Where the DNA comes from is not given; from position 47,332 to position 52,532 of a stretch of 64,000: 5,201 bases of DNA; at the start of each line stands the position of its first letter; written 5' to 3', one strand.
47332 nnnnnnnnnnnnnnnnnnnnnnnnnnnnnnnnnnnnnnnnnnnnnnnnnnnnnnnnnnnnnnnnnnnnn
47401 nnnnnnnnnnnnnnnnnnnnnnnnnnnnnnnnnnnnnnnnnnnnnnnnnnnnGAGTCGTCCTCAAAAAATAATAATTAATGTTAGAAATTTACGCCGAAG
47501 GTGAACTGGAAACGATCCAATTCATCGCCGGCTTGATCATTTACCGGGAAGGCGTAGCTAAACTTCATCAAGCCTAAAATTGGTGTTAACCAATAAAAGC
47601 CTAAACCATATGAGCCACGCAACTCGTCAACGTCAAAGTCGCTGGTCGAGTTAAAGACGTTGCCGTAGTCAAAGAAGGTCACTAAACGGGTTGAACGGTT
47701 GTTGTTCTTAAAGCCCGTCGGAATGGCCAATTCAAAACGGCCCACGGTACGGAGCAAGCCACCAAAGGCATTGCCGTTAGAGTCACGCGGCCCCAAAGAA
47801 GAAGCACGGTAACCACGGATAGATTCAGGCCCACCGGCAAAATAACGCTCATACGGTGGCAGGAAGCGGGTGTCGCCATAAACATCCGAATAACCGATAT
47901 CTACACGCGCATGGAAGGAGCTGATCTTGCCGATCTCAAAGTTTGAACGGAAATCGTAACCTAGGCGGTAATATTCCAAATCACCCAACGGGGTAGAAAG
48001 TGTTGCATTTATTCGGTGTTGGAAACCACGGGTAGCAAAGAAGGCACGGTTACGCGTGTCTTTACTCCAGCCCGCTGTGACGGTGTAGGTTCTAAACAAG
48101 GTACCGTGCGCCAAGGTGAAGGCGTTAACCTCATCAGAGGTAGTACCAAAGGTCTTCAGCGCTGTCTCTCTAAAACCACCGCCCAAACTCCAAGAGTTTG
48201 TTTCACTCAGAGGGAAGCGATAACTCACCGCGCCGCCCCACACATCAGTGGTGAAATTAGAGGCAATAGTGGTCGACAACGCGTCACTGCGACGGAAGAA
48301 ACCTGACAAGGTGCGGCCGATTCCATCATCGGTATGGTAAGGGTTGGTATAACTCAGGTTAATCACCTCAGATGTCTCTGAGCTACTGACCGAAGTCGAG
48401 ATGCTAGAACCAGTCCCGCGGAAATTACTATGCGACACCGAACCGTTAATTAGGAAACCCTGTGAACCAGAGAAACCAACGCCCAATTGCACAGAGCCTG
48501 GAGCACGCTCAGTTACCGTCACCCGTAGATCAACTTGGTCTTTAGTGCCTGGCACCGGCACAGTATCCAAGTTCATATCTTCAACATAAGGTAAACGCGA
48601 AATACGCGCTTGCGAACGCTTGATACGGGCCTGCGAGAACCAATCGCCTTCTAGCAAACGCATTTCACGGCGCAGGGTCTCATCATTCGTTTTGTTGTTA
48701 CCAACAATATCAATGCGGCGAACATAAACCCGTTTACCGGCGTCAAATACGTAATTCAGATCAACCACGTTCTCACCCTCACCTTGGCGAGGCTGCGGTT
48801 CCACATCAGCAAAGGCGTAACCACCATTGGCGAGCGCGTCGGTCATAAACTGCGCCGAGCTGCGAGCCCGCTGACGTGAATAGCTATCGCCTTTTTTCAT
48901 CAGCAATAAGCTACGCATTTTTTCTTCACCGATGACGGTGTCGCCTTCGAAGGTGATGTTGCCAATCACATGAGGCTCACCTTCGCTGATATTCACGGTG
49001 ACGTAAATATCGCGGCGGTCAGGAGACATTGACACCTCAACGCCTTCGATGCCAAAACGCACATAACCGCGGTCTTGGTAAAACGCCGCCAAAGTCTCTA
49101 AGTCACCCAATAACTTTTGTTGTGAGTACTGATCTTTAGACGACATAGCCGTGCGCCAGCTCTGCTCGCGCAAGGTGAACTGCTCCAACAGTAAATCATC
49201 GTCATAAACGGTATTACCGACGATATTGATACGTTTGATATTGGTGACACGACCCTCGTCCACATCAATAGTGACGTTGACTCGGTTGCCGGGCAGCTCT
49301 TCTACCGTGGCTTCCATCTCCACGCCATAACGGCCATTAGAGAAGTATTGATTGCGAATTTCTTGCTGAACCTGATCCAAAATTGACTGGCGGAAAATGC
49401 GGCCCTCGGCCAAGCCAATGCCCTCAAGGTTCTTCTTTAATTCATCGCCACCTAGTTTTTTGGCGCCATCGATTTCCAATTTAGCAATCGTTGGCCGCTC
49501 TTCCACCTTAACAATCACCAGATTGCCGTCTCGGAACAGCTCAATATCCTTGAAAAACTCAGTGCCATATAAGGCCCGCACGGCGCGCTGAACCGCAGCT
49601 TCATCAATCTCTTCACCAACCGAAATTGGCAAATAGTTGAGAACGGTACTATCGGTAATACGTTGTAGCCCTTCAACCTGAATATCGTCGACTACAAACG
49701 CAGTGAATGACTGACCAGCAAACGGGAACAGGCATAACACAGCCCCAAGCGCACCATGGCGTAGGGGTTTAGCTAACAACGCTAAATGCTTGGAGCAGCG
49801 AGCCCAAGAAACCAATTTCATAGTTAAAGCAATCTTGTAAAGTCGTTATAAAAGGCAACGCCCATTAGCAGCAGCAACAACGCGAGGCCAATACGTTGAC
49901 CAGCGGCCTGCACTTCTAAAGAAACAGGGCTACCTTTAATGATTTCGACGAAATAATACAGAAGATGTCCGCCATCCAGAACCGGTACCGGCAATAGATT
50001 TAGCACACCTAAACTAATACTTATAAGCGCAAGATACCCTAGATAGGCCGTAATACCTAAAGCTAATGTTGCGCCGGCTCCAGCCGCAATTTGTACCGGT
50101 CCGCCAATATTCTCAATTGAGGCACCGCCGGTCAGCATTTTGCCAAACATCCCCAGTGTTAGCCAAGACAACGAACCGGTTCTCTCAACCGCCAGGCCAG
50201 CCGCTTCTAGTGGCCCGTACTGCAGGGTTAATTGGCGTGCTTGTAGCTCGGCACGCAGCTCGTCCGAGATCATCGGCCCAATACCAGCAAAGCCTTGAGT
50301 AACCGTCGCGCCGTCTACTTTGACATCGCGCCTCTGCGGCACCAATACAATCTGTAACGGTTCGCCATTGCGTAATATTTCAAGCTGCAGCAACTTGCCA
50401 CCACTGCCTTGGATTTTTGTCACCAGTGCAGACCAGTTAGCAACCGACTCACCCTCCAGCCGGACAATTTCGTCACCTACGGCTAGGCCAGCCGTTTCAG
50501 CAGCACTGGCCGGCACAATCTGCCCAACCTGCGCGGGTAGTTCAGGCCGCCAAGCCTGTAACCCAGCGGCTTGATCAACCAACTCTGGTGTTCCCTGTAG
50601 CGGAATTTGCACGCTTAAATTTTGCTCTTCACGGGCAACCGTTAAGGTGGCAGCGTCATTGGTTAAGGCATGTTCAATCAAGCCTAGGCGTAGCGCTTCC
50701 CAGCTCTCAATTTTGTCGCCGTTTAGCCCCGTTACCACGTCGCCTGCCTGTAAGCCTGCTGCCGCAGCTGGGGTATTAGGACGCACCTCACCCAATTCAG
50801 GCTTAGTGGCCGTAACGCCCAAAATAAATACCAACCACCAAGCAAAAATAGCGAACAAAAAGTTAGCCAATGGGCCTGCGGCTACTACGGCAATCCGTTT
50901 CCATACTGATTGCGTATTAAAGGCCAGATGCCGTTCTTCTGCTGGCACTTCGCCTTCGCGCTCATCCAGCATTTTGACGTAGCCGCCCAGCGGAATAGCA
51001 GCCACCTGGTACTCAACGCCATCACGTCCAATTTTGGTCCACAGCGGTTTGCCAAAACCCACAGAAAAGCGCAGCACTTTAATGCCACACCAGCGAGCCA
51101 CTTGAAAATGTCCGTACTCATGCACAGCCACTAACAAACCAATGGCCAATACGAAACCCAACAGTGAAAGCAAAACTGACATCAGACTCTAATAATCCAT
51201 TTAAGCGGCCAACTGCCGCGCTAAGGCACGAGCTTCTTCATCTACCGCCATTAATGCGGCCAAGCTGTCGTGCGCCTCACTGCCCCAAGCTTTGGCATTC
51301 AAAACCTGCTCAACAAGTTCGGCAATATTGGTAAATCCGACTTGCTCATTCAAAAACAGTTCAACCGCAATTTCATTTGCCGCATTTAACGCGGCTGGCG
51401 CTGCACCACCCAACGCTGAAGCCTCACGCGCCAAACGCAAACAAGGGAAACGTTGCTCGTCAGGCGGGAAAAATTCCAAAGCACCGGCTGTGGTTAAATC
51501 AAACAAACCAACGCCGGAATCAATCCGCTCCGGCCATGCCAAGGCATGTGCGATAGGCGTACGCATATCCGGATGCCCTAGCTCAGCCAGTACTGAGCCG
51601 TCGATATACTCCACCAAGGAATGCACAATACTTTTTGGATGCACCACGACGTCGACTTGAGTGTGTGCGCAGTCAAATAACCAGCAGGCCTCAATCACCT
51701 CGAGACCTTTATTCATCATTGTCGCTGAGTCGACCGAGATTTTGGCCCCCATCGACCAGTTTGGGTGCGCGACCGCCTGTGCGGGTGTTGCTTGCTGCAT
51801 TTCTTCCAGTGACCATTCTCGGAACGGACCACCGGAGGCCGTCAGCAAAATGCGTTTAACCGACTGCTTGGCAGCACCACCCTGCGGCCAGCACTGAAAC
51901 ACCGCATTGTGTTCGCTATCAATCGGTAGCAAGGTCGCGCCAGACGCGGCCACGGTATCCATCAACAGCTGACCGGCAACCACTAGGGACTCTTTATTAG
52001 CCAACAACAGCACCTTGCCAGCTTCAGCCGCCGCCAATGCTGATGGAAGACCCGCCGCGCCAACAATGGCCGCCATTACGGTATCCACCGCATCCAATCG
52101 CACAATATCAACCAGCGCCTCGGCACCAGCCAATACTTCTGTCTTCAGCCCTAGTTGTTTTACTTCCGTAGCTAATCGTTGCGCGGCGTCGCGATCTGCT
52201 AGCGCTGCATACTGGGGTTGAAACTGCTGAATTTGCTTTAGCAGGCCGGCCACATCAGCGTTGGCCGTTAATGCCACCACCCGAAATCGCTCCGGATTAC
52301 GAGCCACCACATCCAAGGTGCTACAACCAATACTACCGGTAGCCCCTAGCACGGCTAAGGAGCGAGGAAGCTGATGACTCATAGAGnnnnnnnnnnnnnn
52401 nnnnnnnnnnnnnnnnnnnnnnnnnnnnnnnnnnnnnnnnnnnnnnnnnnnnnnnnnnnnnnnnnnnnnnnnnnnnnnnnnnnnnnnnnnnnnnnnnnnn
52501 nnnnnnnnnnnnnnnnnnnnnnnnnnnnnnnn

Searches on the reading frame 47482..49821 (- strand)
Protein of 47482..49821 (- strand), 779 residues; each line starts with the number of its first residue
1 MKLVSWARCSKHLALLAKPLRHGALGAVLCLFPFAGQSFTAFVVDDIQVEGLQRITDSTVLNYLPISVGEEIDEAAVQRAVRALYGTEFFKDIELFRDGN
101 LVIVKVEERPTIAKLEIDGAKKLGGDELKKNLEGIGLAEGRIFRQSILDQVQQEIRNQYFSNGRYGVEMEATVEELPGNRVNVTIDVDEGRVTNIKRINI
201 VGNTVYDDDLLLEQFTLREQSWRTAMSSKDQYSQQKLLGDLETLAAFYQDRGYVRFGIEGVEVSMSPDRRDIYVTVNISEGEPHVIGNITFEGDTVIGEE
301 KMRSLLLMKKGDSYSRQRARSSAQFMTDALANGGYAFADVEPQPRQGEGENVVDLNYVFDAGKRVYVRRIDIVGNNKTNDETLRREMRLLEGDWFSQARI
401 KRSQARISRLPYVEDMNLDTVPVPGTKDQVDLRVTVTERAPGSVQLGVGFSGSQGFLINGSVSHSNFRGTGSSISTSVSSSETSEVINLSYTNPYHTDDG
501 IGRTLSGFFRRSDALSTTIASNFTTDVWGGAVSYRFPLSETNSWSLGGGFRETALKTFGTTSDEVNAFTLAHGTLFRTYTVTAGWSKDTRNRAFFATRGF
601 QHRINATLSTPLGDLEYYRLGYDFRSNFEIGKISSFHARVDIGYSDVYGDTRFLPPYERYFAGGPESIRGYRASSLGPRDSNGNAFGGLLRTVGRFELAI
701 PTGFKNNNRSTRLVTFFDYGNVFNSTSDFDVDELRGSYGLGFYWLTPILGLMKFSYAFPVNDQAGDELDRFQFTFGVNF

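Call 57: search_protein_families(library=pfam, proteins=[window:47482-49821:-], max_evalue=0.00001)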
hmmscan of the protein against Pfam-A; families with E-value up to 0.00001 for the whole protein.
window:47482-49821:- (779 aa): 3 families
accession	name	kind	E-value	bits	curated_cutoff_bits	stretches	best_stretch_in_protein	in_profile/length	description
PF07244.20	POTRA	-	2.2e-63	211.3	21.3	4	365-439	1-79/79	Surface antigen variable number repeat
PF01103.29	Omp85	-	9.4e-63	213.1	24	1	466-779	1-325/325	Omp85 superfamily domain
PF08478.15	POTRA_1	-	7.9e-07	29.7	23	0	367-421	3-57/69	POTRA domain, FtsQ-type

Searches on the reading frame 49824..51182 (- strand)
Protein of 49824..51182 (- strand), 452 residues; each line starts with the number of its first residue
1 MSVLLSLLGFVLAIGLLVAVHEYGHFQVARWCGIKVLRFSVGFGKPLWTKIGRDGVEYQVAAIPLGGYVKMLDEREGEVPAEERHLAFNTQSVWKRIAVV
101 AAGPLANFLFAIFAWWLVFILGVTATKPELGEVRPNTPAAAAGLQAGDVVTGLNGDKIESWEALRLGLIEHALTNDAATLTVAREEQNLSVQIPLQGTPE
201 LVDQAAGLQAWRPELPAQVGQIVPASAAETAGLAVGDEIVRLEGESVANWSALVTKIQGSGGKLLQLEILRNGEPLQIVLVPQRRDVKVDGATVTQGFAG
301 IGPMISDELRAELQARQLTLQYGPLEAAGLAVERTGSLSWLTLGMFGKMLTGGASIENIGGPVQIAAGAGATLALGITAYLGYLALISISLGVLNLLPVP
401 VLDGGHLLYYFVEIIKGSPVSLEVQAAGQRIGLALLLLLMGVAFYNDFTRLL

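Call 57: search_protein_families(library=pfam, proteins=[window:49824-51182:-], max_evalue=0.00001)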
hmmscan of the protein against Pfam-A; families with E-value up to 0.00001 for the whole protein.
window:49824-51182:- (452 aa): 4 families
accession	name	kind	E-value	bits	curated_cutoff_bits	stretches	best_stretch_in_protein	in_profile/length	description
PF02163.28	Peptidase_M50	-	1.5e-69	234.2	27.2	1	10-439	2-221/221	Peptidase family M50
PF13180.12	PDZ_2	-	1.4e-17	64.2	27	1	132-195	18-80/80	PDZ domain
PF17820.7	PDZ_6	-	9.5e-16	57.7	27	2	219-271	2-54/54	PDZ domain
PF00595.29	PDZ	-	4.5e-15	56.2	23.2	1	216-269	26-80/81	PDZ domain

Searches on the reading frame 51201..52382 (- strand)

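Call 58: search_protein_families(library=pfam, proteins=[window:51201-52382:-], max_evalue=0.00001)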
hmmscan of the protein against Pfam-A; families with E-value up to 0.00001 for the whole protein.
window:51201-52382:- (393 aa): 3 families
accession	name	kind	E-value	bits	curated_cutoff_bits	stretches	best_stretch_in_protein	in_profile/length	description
PF02670.22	DXP_reductoisom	-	8.7e-45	153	21.7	1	9-137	1-129/129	1-deoxy-D-xylulose 5-phosphate reductoisomerase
PF08436.17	DXP_redisom_C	-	2.1e-40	137.2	26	1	151-236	1-84/84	1-deoxy-D-xylulose 5-phosphate reductoisomerase C-terminal domain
PF13288.12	DXPR_C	-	5.5e-40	136.7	27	1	268-386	1-114/115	DXP reductoisomerase C-terminal domain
